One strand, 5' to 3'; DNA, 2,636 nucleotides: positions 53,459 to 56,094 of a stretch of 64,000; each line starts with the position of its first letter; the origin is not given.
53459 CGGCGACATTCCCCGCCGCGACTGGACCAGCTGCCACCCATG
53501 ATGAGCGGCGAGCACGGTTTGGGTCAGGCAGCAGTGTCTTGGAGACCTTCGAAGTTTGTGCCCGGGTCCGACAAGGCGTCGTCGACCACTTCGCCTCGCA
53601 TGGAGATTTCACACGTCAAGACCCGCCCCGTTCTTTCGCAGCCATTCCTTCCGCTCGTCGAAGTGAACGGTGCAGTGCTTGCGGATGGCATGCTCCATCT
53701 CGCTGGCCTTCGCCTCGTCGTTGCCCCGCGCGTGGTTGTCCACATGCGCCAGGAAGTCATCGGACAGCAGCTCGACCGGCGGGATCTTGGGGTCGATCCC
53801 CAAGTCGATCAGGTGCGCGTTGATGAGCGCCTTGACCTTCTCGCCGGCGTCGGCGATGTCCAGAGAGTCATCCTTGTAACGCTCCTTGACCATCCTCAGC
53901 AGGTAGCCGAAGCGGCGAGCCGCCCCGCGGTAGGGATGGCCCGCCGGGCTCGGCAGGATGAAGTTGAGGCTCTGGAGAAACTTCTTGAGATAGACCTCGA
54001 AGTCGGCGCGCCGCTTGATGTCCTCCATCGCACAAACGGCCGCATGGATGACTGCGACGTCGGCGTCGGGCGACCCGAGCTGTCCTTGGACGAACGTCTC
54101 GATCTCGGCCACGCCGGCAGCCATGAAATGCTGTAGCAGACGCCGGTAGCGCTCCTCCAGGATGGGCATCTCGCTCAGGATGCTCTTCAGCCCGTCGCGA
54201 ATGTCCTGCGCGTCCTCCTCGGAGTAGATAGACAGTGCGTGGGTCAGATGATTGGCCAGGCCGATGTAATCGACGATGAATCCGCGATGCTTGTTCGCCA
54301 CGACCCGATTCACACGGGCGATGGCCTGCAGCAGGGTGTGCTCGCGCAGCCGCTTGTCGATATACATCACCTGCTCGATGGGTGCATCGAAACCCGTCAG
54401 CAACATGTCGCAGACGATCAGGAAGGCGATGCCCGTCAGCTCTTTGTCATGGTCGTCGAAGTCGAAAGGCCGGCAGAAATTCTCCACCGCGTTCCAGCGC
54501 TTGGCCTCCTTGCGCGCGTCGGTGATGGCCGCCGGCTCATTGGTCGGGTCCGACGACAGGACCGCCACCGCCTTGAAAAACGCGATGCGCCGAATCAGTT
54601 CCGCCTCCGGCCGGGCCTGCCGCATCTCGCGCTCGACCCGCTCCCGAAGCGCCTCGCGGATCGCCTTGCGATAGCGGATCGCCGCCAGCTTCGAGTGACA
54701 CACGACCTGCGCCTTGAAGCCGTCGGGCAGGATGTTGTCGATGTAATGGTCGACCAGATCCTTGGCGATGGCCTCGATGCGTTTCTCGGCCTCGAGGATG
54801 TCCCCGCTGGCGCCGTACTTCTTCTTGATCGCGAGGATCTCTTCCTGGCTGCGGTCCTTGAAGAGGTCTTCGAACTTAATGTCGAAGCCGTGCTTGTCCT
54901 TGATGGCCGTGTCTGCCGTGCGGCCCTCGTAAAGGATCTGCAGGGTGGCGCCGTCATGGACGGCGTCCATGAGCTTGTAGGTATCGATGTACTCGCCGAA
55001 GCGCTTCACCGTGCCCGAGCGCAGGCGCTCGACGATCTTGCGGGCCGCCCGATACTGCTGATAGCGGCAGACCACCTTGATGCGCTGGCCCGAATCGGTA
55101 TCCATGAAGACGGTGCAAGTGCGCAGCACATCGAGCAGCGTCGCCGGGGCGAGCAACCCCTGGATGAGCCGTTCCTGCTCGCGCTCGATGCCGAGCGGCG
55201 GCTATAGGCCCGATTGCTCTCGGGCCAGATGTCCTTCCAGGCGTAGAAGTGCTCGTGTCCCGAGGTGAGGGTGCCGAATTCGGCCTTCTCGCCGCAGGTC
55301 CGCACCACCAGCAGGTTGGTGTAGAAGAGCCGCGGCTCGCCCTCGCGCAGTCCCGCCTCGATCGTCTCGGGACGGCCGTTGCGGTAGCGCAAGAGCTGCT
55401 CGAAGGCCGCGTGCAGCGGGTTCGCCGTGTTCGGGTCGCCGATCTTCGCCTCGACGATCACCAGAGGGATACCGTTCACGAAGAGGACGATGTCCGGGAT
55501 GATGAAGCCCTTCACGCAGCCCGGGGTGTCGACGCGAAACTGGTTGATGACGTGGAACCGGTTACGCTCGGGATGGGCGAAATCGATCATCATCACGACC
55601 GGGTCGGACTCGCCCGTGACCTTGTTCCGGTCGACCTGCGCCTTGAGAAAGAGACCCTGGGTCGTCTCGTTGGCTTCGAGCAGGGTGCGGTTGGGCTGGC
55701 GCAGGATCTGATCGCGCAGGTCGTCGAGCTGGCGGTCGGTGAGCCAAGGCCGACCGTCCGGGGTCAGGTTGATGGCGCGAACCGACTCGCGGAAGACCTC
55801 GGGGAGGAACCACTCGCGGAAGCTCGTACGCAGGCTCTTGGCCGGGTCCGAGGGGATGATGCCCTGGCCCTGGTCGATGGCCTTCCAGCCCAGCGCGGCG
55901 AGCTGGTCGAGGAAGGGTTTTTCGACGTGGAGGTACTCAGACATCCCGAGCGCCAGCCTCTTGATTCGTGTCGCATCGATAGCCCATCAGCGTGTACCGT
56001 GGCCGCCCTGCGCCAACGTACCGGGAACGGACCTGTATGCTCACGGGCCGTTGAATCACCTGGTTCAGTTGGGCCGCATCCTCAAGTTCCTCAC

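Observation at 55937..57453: Intact, translationally coupled two-gene cassette (NTase-like protein plus 311-aa unknown) inside a dead Type I R-M locus: candidate new defence/TA-like system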

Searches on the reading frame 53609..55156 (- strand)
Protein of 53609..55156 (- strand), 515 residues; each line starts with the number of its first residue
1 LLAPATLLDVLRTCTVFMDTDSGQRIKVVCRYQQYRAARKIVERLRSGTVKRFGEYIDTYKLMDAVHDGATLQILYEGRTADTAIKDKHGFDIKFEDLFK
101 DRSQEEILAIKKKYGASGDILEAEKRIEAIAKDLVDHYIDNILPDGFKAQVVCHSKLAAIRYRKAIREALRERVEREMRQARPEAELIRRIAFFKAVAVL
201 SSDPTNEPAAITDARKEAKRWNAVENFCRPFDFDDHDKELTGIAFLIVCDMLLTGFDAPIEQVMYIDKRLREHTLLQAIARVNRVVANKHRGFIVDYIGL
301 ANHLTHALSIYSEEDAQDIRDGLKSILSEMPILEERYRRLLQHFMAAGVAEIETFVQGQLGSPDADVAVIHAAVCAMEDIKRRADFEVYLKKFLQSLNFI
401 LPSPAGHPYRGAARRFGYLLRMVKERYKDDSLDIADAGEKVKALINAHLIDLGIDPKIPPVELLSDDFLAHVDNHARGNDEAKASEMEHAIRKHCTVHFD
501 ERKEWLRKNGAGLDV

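Call 3: search_protein_families(library=pfam, proteins=[window:53609-55156:-], max_evalue=0.1)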
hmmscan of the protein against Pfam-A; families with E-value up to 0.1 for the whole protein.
window:53609-55156:- (515 aa): 2 families
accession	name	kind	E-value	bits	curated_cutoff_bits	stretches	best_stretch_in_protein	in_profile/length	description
PF22679.2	T1R_D3-like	-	1.2e-19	71.7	27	1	240-297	98-156/158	Type I restriction enzyme subunit R domain 3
PF18766.7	SWI2_SNF2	-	5e-13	49.7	26.7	1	48-106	162-219/221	SWI2/SNF2 ATPase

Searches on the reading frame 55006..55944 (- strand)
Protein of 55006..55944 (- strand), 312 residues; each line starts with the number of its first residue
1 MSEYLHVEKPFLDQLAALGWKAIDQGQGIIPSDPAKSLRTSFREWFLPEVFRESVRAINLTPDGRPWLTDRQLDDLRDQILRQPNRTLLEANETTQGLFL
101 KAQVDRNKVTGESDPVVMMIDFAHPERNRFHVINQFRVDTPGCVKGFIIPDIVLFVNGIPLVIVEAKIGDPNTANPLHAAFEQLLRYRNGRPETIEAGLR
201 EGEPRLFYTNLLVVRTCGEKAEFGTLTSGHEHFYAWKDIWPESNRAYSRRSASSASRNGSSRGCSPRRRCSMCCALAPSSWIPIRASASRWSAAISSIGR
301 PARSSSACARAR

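Call 3: search_protein_families(library=pfam, proteins=[window:55006-55944:-], max_evalue=0.1)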
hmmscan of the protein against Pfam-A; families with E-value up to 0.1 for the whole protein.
window:55006-55944:- (312 aa): 2 families
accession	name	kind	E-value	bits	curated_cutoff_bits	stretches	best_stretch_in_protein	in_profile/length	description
PF04313.20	HSDR_N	-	8.5e-28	98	25.1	1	2-231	3-197/198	Type I restriction enzyme R protein N terminus (HSDR_N)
PF08266.18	Cadherin_2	-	0.014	15.7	23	1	71-120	28-77/83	Cadherin-like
